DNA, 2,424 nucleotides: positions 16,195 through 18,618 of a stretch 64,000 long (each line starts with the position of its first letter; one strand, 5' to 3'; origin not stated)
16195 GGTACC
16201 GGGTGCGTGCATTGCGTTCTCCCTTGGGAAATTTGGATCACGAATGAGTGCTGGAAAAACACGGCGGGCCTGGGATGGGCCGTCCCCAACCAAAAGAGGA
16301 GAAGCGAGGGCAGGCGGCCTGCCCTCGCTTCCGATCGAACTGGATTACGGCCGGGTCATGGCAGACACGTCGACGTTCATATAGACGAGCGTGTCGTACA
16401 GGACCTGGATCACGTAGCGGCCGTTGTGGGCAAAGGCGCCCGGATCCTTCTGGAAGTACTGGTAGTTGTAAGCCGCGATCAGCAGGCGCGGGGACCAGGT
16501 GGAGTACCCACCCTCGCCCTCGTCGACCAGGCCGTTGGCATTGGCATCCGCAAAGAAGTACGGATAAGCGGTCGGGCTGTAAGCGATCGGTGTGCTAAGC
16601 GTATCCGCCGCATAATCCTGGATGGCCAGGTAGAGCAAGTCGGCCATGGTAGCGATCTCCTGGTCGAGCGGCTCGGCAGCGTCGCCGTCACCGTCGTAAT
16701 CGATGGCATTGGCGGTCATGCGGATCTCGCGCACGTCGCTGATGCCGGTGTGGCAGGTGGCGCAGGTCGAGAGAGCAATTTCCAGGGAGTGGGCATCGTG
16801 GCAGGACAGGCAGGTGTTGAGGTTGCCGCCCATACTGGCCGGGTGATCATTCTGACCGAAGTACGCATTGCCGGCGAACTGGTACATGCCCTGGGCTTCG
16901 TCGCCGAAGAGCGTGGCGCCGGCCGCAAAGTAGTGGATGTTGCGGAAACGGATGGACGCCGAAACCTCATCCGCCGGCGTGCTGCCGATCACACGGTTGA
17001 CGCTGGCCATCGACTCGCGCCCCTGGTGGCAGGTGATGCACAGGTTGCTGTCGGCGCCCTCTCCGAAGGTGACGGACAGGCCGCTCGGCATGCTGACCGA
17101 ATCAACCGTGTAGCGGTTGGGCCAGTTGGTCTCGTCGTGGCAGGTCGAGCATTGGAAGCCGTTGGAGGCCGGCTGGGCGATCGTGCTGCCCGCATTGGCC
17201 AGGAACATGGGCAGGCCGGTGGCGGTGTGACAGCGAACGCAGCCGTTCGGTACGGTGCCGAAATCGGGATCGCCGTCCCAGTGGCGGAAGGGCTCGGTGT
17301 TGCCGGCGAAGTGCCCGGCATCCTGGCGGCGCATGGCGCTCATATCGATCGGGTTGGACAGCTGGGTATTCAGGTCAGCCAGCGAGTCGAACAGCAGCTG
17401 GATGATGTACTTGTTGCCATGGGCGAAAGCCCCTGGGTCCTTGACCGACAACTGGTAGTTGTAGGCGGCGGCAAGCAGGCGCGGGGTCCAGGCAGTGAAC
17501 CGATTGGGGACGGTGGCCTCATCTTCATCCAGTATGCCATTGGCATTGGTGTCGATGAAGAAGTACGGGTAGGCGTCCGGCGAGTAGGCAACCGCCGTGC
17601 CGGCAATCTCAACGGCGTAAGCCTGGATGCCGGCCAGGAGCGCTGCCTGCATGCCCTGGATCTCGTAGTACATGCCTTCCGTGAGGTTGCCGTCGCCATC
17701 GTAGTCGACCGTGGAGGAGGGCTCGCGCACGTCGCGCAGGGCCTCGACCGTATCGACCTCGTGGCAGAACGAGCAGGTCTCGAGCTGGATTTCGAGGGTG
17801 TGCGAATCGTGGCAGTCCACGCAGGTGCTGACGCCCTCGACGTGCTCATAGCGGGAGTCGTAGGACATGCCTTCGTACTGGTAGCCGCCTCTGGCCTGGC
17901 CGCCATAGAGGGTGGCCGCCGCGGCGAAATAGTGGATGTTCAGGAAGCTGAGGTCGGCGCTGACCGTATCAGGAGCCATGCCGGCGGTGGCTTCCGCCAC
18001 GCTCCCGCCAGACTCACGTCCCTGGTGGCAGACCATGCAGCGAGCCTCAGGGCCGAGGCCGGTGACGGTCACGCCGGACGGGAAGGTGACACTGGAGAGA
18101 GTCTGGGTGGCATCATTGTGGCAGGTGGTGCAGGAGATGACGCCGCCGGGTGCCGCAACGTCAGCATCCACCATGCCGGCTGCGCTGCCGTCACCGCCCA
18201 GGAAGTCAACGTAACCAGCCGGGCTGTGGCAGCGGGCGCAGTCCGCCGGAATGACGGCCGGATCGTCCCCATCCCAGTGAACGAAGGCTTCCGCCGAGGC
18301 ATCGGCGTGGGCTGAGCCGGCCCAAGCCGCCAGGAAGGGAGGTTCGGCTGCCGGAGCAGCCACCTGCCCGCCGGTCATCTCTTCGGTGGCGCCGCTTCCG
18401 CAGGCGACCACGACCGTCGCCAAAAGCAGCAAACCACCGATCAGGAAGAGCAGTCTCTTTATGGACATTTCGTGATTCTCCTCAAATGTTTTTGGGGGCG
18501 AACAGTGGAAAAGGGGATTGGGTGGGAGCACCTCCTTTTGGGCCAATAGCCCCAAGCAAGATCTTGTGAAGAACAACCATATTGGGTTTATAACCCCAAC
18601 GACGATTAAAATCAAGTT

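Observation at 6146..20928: Multihaem-cytochrome respiratory island bracketed by two paralogous two-component systems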

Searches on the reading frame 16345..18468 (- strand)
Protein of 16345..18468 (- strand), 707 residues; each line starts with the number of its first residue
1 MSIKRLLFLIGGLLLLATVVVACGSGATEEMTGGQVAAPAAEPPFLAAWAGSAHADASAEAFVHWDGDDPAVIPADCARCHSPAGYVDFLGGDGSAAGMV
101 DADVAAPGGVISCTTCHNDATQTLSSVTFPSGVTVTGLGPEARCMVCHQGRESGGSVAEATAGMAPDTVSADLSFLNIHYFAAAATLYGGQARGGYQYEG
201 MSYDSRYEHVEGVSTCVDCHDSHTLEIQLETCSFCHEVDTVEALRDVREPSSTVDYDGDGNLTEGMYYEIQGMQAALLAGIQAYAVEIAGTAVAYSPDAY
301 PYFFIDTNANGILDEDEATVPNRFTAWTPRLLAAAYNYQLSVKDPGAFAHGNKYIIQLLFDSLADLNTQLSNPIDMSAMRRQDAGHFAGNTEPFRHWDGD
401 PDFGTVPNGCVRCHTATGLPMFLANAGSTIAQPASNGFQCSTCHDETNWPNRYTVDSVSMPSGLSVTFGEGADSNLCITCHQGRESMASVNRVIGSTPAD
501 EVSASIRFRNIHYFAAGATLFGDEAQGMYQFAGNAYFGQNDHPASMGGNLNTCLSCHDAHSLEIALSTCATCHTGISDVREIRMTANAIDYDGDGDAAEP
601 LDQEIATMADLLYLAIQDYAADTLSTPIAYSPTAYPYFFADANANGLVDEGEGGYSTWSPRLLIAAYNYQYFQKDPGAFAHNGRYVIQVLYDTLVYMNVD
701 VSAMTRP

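Call 7: search_protein_families(library=pfam, proteins=[window:16345-18468:-], max_evalue=0.01)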
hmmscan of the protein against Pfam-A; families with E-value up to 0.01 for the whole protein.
window:16345-18468:- (707 aa): 5 families
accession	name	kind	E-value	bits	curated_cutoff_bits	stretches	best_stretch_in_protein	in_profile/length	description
PF14522.11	Cytochrome_C7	-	1.9e-14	53.7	24.8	3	75-149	14-67/67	Cytochrome c7 and related cytochrome c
PF14537.11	Cytochrom_c3_2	-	1.8e-11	44.8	25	0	435-493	4-45/79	Cytochrome c3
PF02085.21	Cytochrom_CIII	-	3.9e-09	37.2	22.9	0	540-581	26-61/101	Class III cytochrome C family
PF22113.1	Mtrc-MtrF_II-IV_dom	-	7.3e-07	29.3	30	1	73-151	80-166/176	Outer membrane cytochrome MtrC/MtrF-like, domains II/IV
PF09699.15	Paired_CXXCH_1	-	0.0007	19.7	20.6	0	433-483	3-38/41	Doubled CXXCH motif (Paired_CXXCH_1)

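Call 8: search_protein_families(library=ncbifam, proteins=[window:16345-18468:-], max_evalue=0.01)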
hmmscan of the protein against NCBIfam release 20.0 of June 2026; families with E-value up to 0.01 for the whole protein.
window:16345-18468:- (707 aa): 2 families
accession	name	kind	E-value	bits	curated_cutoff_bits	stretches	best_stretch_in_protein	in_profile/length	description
NF045713.1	CxxCH_16_HmcA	equivalog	0.00064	18.4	400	0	76-156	320-394/541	sulfate respiration complex hexadecaheme cytochrome HmcA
TIGR04257.1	nanowire_3heme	domain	0.0034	17.5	40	0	111-152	24-62/75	c(7)-type cytochrome triheme domain-containing protein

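Call 10: find_encoding_contigs(protein=window:16345-18468:-, flank=10000, max_places=6)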
Protein window:16345-18468:- (707 aa): 1 contig read that carries it; 1 place shown.
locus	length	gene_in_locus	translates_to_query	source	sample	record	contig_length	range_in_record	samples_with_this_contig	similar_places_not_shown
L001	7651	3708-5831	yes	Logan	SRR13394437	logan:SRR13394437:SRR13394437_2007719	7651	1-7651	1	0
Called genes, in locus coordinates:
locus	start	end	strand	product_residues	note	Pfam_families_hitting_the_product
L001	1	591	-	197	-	?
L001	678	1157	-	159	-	PF03100:CcmE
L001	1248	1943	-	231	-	PF00072:Response_reg, PF13384:HTH_23 (faint), PF00196:GerE, PF04545:Sigma70_r4 (weak), PF08281:Sigma70_r4_2 (weak)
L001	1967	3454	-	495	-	PF07730:HisKA_3, PF13581:HATPase_c_2 (weak), PF02518:HATPase_c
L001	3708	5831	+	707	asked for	PF22113:Mtrc-MtrF_II-IV_dom (faint), PF02085:Cytochrom_CIII (faint), PF14522:Cytochrome_C7 (faint), PF14537:Cytochrom_c3_2 (faint)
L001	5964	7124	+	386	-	PF09699:Paired_CXXCH_1 (faint), PF02085:Cytochrom_CIII (faint), PF14537:Cytochrom_c3_2 (faint), PF14522:Cytochrome_C7 (weak)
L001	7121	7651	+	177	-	?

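Call 11: find_homologous_proteins(query=window:16345-18468:-, max_evalue=0.00001)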
Query window:16345-18468:- (707 aa): 4521 proteins with E <= 0.00001 among 8000 candidates; the best 120 are listed.
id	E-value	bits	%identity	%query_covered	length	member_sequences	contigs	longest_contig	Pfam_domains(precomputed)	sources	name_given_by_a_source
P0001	0.0e+0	1637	100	100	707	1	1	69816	PF14537.12,PF02085.22,PF14522.12,PF22113.2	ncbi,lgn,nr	ncbi:MAG: cytochrome c3 family protein [Anaerolineales bacterium]|nr:cytochrome c3 family protein [A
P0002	0.0e+0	1188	70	100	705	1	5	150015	PF14537.12,PF02085.22,PF14522.12,PF22113.2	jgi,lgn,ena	jgi:hypothetical protein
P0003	0.0e+0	1170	56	92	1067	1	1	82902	PF09699.16,PF14537.12,PF02085.22,PF14522.12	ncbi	-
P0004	0.0e+0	1151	69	100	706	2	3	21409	PF09699.16,PF14537.12,PF02085.22,PF14522.12,PF22113.2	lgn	-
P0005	0.0e+0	1146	52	93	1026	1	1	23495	PF14537.12,PF02085.22,PF14522.12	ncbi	-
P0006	0.0e+0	1129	52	94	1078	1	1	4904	PF09699.16,PF14537.12,PF02085.22,PF14522.12,PF22113.2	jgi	jgi:hypothetical protein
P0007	0.0e+0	1121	67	100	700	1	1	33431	PF09699.16,PF14537.12,PF02085.22,PF14522.12,PF22113.2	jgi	jgi:hypothetical protein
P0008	0.0e+0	1118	66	100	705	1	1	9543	PF14537.12,PF02085.22,PF14522.12,PF22113.2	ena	-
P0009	0.0e+0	1114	68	100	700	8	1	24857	PF14537.12,PF02085.22,PF14522.12,PF22113.2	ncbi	ncbi:MAG: hypothetical protein AB1531_02045 [Chloroflexota bacterium]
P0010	0.0e+0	1102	65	100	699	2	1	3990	PF09699.16,PF14537.12,PF02085.22,PF14522.12,PF22113.2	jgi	jgi:hypothetical protein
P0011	0.0e+0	1098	66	100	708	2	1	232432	PF09699.16,PF14537.12,PF02085.22,PF14522.12,PF22113.2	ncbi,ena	-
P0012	0.0e+0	1095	65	100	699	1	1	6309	PF14537.12,PF02085.22,PF14522.12,PF22113.2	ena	-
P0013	0.0e+0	1085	67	100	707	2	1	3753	PF14537.12,PF02085.22,PF14522.12,PF22113.2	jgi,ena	-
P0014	0.0e+0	1072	65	100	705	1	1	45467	PF14537.12,PF02085.22,PF14522.12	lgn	-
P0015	0.0e+0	1039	50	94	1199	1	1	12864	PF09699.16,PF14537.12,PF26182.1,PF02368.25,PF02085.22,PF26918.1,PF14522.12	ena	-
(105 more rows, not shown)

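Call 12: search_solved_structures(query=window:16345-18468:-, max_evalue=1, show_alignments=2)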
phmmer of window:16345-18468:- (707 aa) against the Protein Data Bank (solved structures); distinct sequences matched with E-value up to 1: 1.
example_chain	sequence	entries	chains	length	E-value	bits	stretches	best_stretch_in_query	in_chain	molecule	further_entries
2c1d_A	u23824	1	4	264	0.49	11.8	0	408-495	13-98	SOXA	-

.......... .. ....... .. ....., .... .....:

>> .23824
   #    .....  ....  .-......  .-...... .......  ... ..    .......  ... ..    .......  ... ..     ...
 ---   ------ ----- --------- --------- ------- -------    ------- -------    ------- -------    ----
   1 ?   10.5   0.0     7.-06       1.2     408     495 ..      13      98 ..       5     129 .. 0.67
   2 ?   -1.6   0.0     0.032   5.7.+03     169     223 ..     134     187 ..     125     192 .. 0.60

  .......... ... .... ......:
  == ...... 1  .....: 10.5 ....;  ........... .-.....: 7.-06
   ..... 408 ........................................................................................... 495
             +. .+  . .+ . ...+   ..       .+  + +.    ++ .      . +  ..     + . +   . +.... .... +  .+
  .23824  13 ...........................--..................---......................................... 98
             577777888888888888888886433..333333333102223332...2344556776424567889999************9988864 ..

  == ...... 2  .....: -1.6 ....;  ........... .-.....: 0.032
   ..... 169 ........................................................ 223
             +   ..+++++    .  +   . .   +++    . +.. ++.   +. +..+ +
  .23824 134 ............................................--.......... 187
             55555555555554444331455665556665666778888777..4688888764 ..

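Call 17: find_related_loci(query=A1, collection=genome_contigs, flank=10000)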
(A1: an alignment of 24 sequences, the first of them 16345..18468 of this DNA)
Query A1 (707 aa) in genome_contigs; peptide patterns used: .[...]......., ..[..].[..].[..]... (x = any residue, [..] = any of these).
600 stretches matched a pattern (row limit reached: there are more); 313 encode a relative of the query (tblastn E <= 1e-3); the best 80 are kept; 80 distinct loci.
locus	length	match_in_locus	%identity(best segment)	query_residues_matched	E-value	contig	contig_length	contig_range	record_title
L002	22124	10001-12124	66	1-707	0e+0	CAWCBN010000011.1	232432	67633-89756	MAG: uncultured Chloroflexia bacterium isolate MFD03899.bin.2.26 genome assembly, contig: contig_423, whole genome shotg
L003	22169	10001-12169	53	4-707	0e+0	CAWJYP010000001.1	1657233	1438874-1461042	MAG: uncultured Chloroflexia bacterium isolate MFD03899.bin.2.199 genome assembly, contig: contig_426, whole genome shot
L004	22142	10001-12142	53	2-707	0e+0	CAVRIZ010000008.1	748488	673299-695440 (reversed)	MAG: uncultured Chloroflexia bacterium isolate MFD05942.bin.1.115 genome assembly, contig: contig_48396, whole genome sh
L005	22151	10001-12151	53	4-707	0e+0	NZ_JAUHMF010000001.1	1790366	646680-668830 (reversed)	Thermanaerothrix solaris strain 4228-RoL NODE_1, whole genome shotgun sequence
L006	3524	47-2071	59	38-707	0e+0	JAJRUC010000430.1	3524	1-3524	MAG: Chloroflexota bacterium isolate Dive96_bin10.145 k141_4323467, whole genome shotgun sequence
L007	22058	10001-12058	55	35-707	0e+0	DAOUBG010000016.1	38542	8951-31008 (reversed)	MAG TPA_asm: Anaerolineales bacterium isolate H68_716 k101_374897, whole genome shotgun sequence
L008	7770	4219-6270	56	42-707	0e+0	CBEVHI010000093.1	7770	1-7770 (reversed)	MAG TPA_asm: uncultured bacterium isolate SRR13309659_concoct_16 genome assembly, contig: ERZ26778719.633, whole genome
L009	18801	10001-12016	55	44-707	0e+0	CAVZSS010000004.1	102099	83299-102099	MAG: uncultured Chloroflexia bacterium isolate MFD00709.bin.3.105 genome assembly, contig: contig_115630, whole genome s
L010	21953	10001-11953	55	44-707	0e+0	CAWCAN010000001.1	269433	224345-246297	MAG: uncultured Chloroflexia bacterium isolate MFD03899.bin.2.129 genome assembly, contig: contig_10596, whole genome sh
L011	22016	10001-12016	56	44-707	0e+0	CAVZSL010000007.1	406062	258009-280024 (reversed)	MAG: uncultured Chloroflexia bacterium isolate MFD00709.bin.2.114 genome assembly, contig: contig_60274, whole genome sh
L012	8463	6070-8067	55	38-707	0e+0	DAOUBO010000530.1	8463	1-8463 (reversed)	MAG TPA_asm: Anaerolineae bacterium isolate H70_732 k91_409709, whole genome shotgun sequence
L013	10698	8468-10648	53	1-707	0e+0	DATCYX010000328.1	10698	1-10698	MAG TPA_asm: Anaerolineales bacterium isolate SMAG_U55 k141_16072, whole genome shotgun sequence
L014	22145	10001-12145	52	1-707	0e+0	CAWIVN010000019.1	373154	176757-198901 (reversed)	MAG: uncultured Chloroflexia bacterium isolate MFD02979.bin.1.149 genome assembly, contig: contig_40038, whole genome sh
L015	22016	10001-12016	57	44-707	0e+0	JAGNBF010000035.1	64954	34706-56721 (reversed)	MAG: Chloroflexota bacterium isolate Go_Eff_bin_125 Go_Eff_561_length_64954_cov_14.655869, whole genome shotgun sequence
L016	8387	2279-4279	55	44-707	0e+0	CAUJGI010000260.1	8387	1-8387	MAG: Chloroflexota bacterium isolate KLAP72 genome assembly, contig: KLAP72_857405, whole genome shotgun sequence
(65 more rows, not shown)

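Call 37: predict_structure(alignment_id=A2)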
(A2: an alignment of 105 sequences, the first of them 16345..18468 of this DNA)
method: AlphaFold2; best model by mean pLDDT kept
length: 707 residues; sequences in the alignment: 105
mean_pLDDT: 91.7   pTM: 0.87
mean pLDDT of the five models: 91.7, 91.7, 91.1, 89.7, 88.7
residues with pLDDT >= 90: 540; 70-90: 140; 50-70: 15; < 50: 12
segments of 3 or more residues with pLDDT < 50: 24-33
pLDDT, mean of each block of 10 residues (from residue 1): 78 81 48 52 83 89 93 94 95 93 94 88 94 94 91 96 98 92 93 96 89 88 90 88 90 90 95 98 98 94 96 95 98 98 93 97 99 98 91 88 91 94 95 92 88 95 96 94 93 98 96 87 97 97 78 90 88 91 87 96 97 98 98 91 94 96 98 92 97 98 97
secondary structure, 60 per line:
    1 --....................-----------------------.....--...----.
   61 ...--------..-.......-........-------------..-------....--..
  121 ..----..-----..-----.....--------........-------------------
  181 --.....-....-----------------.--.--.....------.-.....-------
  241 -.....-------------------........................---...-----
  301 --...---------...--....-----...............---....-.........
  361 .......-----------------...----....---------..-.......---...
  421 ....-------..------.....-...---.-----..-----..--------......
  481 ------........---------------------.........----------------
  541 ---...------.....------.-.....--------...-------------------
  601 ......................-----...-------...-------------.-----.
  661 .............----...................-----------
elements in order (helices of 4 or more, strands of 3 or more residues): H3-22 H46-50 H60-63 H75-81 H83-90 H113-116 H119-122 H141-145 H154-161 H183-187 H189-192 H216-219 H229-233 H242-246 H266-289 E293-295 E303-305 H329-343 H347-350 H352-367 H392-395 H408-414 H418-424 H440-443 H475-480 H487-494 H516-524 H553-556 H566-570 H601-622 E628-630 E638-640 H660-673 H678-696

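Call 40: fold_search(model_id=the predicted structure, library=pdb)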
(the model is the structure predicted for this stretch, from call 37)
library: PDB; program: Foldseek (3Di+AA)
matches with E <= 10: 24; with E <= 0.001: 0
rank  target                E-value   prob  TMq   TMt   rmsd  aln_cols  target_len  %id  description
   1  6i5b_A                6.1e-03  1.00  0.22  0.31   7.2       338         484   14  Crystal Structure of Outer Cell Wall Cytochrome OcwA (released 2019-09-25)
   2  6i5b_B                1.4e-02  0.99  0.23  0.32   6.9       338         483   14  Crystal Structure of Outer Cell Wall Cytochrome OcwA (released 2019-09-25)
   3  4wjy_A                2.5e+00  0.11  0.12  0.17  10.1       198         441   14  Esherichia coli nitrite reductase NrfA H264N (released 2015-03-11)
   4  6v0a_F                2.8e+00  0.11  0.21  0.31  11.9       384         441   12  Crystal structure of cytochrome c nitrite reductase from the bacterium Geobacter lovleyi with bound sulfate (released 2020-06-17)
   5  8bcx_B                2.9e+00  0.08  0.18  0.27  13.0       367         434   11  Crystal structure of NrfA-1 from Geobacter metallireducens (released 2023-08-30)
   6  6v0a_A                3.6e+00  0.10  0.21  0.32  11.8       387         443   12  Crystal structure of cytochrome c nitrite reductase from the bacterium Geobacter lovleyi with bound sulfate (released 2020-06-17)
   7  1gu6_A                4.3e+00  0.11  0.12  0.19   9.2       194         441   13  Structure of the Periplasmic Cytochrome c Nitrite Reductase from Escherichia coli (released 2002-03-08)
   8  6v0a_E                4.3e+00  0.10  0.22  0.33  11.8       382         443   12  Crystal structure of cytochrome c nitrite reductase from the bacterium Geobacter lovleyi with bound sulfate (released 2020-06-17)
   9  6v0a_C                4.8e+00  0.06  0.19  0.29  12.5       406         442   12  Crystal structure of cytochrome c nitrite reductase from the bacterium Geobacter lovleyi with bound sulfate (released 2020-06-17)
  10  2j7a_A                4.8e+00  0.06  0.19  0.26  11.6       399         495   12  Crystal structure of cytochrome c nitrite reductase NrfHA complex from Desulfovibrio vulgaris (released 2006-12-06)
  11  3ubr_A                5.0e+00  0.09  0.23  0.34   8.2       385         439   14  Laue structure of Shewanella oneidensis cytochrome-c Nitrite Reductase (released 2012-04-25)
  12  6v0a_D                5.3e+00  0.07  0.20  0.30  11.9       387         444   12  Crystal structure of cytochrome c nitrite reductase from the bacterium Geobacter lovleyi with bound sulfate (released 2020-06-17)
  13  2rf7_A                5.6e+00  0.10  0.12  0.19   9.1       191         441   12  Crystal structure of the escherichia coli nrfa mutant Q263E (released 2008-03-25)
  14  4rkm_G                5.6e+00  0.03  0.12  0.13  19.4       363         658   12  Wolinella succinogenes octaheme sulfite reductase MccA, form I (released 2015-02-04)
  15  7zdb_C                5.6e+00  0.02  0.05  0.06  16.6       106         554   16  IF(heme/bound) conformation of CydDC in ADP+Pi(CydC)/ATP(CydD) bound state (Dataset-2) (released 2023-04-19)
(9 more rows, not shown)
